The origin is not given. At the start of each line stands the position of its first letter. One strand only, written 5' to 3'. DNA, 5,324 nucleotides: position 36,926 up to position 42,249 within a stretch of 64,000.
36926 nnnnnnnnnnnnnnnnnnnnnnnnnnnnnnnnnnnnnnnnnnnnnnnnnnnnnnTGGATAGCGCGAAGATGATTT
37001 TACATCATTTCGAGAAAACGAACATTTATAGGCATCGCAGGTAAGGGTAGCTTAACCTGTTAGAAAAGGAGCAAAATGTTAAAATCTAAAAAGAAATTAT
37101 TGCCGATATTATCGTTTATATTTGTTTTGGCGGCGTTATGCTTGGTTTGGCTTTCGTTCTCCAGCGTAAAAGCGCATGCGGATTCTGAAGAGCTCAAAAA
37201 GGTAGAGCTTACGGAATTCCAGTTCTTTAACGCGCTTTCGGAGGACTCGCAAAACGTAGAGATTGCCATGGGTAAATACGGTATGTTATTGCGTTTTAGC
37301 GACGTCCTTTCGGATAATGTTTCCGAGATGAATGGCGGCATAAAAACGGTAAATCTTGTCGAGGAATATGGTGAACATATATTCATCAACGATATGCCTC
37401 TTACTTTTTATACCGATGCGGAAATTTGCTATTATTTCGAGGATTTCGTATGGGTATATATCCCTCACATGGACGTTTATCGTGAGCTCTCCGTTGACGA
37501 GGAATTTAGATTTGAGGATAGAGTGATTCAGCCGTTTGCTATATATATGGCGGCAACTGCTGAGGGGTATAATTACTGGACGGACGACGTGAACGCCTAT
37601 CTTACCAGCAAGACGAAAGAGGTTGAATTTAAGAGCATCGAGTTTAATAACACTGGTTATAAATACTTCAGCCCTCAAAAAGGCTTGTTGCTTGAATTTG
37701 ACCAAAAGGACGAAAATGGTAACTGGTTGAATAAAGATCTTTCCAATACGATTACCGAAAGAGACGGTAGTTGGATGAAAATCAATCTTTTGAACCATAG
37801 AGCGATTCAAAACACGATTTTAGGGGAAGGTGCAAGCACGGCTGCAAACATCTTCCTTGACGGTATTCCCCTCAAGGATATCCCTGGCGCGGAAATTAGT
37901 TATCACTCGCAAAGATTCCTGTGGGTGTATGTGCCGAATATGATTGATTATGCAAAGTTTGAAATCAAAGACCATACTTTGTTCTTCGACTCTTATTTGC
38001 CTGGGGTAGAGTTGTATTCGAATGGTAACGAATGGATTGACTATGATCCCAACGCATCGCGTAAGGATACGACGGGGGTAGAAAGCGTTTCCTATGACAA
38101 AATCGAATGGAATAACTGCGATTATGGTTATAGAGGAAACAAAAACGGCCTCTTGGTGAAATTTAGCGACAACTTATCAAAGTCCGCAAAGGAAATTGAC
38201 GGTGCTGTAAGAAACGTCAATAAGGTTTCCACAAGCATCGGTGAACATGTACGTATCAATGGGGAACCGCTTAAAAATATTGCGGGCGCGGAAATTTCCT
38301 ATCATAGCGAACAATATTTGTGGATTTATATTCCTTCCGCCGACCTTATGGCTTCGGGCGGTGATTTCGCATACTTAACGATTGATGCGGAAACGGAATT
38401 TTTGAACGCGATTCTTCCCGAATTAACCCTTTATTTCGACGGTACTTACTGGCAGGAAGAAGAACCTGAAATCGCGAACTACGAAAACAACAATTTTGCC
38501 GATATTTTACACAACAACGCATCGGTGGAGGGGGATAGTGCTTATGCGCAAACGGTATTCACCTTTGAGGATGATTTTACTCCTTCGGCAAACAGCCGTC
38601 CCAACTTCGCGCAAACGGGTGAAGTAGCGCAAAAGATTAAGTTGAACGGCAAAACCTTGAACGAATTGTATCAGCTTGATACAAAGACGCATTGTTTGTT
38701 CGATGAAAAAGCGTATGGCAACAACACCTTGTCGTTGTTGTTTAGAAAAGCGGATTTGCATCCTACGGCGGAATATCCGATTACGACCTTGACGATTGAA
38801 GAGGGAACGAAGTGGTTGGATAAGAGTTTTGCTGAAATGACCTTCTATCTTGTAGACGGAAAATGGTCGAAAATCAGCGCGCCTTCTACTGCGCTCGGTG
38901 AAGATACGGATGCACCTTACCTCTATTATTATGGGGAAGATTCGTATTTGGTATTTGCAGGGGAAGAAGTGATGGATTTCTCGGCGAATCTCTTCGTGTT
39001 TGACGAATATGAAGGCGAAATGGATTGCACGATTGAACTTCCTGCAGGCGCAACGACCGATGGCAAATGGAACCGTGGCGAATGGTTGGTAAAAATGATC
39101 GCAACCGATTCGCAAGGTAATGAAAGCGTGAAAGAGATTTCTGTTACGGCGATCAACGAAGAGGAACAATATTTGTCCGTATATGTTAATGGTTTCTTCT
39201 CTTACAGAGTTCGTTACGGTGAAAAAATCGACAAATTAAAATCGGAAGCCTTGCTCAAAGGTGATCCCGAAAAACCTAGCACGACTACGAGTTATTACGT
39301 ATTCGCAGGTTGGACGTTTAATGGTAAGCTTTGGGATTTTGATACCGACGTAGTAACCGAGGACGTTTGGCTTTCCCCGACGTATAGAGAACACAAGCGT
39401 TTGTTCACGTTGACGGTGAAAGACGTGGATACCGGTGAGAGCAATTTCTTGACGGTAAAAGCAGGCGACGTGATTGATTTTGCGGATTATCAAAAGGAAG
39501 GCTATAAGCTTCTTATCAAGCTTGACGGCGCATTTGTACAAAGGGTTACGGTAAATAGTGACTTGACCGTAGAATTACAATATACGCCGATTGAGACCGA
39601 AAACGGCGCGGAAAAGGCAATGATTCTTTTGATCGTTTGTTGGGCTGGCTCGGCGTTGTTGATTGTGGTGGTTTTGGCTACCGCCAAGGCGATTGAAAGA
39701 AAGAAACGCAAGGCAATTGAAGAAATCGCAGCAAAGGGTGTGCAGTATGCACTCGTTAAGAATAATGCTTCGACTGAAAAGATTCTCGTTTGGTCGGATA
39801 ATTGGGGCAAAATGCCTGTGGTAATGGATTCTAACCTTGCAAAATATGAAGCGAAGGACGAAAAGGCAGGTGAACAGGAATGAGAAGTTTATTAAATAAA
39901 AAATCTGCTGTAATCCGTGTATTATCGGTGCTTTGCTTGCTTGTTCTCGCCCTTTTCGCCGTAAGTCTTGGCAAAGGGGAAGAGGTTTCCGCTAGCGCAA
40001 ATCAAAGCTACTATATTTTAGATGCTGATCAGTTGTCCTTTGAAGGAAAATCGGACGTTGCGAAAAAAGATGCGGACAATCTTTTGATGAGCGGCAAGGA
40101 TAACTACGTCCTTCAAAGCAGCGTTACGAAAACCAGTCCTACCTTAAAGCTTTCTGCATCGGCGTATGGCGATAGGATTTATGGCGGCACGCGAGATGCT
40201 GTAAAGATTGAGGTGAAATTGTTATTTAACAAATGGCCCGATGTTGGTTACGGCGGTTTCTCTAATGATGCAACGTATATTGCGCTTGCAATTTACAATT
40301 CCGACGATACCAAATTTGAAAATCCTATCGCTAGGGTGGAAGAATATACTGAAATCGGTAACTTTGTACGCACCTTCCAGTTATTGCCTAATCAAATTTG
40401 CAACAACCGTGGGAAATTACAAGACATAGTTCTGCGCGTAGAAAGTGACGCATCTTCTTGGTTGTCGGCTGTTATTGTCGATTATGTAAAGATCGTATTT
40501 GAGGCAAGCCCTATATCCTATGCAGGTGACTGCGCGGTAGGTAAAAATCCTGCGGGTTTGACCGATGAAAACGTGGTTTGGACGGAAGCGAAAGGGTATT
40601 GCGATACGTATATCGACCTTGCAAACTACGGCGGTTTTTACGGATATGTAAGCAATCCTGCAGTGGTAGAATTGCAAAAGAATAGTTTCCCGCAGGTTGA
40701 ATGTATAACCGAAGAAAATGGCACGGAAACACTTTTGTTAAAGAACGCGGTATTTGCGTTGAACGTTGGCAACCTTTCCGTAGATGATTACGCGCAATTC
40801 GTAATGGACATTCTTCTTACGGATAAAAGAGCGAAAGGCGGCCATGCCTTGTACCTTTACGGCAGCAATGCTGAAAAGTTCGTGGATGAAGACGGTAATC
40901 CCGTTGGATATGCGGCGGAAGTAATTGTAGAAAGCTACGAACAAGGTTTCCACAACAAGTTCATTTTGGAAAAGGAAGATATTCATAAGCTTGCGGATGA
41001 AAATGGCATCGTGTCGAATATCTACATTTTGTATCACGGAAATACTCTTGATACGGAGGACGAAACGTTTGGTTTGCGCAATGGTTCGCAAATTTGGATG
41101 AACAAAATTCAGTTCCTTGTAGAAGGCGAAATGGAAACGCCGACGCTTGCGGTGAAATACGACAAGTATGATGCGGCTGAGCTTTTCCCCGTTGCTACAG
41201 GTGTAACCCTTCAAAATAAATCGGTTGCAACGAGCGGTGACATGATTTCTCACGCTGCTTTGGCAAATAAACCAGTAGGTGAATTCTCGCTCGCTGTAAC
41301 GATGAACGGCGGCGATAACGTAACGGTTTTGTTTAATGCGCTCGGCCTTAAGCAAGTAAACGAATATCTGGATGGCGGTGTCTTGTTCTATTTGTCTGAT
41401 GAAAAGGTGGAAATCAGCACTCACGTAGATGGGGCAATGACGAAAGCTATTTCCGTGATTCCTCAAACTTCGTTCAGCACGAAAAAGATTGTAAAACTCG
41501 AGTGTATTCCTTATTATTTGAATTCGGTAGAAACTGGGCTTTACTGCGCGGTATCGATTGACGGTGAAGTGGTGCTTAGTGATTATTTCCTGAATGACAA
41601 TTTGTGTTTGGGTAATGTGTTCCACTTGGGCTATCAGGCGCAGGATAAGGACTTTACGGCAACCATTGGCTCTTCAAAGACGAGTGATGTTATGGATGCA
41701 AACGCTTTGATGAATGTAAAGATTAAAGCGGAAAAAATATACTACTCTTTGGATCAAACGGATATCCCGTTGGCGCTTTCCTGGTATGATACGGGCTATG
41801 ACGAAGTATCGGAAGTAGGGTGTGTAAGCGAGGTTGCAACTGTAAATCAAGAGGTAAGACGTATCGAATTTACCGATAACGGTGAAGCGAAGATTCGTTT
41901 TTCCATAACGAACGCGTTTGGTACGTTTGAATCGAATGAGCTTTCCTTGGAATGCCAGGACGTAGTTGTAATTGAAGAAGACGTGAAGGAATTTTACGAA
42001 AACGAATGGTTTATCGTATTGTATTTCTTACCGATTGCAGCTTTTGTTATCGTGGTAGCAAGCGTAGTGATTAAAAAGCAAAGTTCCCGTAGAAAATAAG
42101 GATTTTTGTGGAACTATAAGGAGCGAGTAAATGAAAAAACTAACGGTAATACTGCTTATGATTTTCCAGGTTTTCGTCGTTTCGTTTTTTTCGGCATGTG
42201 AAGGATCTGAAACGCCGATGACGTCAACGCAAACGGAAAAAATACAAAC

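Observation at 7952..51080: A 43-kb glycan-utilisation-like locus is dominated by seven giant secreted proteins (about 9,850 aa in total)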

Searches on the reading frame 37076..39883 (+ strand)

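Call 5: search_protein_families(library=pfam, proteins=[window:37076-39883:+], max_evalue=0.01)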
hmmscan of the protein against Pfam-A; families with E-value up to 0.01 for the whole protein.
window:37076-39883:+ (935 aa): 0 families

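Call 35: search_protein_families(library=ncbifam, proteins=[window:37076-39883:+], max_evalue=0.1)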
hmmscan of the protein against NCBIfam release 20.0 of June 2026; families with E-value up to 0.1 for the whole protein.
window:37076-39883:+ (935 aa): 1 family
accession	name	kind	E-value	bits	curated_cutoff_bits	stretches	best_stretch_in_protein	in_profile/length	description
NF033644.1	antiterm_UpxY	subfamily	0.017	15.1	100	0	382-425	111-154/164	UpxY family transcription antiterminator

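Call 69: search_protein_families(library=pfam, proteins=[window:37076-39880:+], max_evalue=10)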
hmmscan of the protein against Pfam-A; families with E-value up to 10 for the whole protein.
window:37076-39880:+ (935 aa): 2 families
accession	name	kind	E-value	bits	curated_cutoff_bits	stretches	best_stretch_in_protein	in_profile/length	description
PF18283.7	CBM77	-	0.085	13.7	25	1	500-560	6-67/108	Carbohydrate binding module 77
PF24800.1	DUF7702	-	0.67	9.6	27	1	838-885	138-185/244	Domain of unknown function (DUF7702)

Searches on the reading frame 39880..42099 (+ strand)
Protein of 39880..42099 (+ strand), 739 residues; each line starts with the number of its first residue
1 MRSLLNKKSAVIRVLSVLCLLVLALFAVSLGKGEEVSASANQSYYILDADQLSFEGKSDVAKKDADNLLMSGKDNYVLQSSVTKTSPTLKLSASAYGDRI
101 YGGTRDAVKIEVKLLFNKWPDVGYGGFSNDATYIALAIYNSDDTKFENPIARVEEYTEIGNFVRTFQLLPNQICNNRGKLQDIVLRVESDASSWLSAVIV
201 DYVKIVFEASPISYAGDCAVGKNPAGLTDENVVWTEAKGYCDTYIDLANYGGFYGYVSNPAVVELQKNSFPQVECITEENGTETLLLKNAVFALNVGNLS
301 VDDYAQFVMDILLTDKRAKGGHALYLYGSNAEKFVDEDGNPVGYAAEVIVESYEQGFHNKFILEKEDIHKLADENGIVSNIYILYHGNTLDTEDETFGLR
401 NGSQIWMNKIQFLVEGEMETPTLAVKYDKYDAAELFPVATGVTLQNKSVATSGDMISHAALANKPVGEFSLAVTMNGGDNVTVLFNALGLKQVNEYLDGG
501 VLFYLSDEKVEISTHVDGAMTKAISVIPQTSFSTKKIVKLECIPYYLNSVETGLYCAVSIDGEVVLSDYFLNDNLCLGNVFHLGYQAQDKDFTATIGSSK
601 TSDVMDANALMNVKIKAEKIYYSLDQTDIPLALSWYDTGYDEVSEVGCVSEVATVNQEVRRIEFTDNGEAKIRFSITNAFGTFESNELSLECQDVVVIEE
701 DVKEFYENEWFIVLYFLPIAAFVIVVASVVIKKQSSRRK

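Call 5: search_protein_families(library=pfam, proteins=[window:39880-42099:+], max_evalue=0.01)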
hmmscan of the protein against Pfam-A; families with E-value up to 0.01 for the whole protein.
window:39880-42099:+ (739 aa): 0 families

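Call 35: search_protein_families(library=ncbifam, proteins=[window:39880-42099:+], max_evalue=0.1)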
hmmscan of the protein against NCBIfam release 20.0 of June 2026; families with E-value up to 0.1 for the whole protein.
window:39880-42099:+ (739 aa): 0 families

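Call 69: search_protein_families(library=pfam, proteins=[window:39880-42096:+], max_evalue=10)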
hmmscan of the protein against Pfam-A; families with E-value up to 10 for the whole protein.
window:39880-42096:+ (739 aa): 0 families

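Call 98: find_homologous_proteins(query=window:39880-42096:+, max_evalue=0.001)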
Query window:39880-42096:+ (739 aa): 30 proteins with E <= 0.001 among 8000 candidates.
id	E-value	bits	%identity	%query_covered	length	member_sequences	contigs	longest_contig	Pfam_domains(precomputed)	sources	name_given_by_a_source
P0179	0.0e+0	1036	63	100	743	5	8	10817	-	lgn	-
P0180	0.0e+0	1027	62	100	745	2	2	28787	-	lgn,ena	-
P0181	0.0e+0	1023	61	99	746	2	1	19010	-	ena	-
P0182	0.0e+0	1013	61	99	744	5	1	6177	-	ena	-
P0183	4.2e-298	1008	62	94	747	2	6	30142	-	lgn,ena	-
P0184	2.5e-296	1003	59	100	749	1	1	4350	-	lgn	-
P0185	7.7e-294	994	61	96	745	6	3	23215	-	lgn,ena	-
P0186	2.1e-289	980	60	100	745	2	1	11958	-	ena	-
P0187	8.5e-283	958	60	94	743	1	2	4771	-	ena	-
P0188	7.8e-281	951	60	93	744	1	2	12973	-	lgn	-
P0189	4.5e-280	949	56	100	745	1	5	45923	-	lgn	-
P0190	1.5e-278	944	58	98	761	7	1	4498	-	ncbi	-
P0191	4.9e-276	936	57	96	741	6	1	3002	-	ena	-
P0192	1.7e-275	934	57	99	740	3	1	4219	-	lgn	-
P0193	4.4e-274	929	57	99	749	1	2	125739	-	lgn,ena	-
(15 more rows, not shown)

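Call 100: search_solved_structures(query=A8, max_evalue=10)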
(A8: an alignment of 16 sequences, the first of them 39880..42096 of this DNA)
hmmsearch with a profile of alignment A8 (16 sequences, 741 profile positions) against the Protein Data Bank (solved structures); distinct sequences matched with E-value up to 10: 3.
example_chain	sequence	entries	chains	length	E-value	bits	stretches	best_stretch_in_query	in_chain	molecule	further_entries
2nnw_B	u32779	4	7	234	0.74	11.1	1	260-291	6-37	Fibrillarin-like rRNA/tRNA 2'-O-methyltransferase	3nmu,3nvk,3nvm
3q08_A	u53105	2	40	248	1.1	10.6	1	538-611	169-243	Chlorite dismutase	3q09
2vxh_A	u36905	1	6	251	1.1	10.5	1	538-611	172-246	CHLORITE DISMUTASE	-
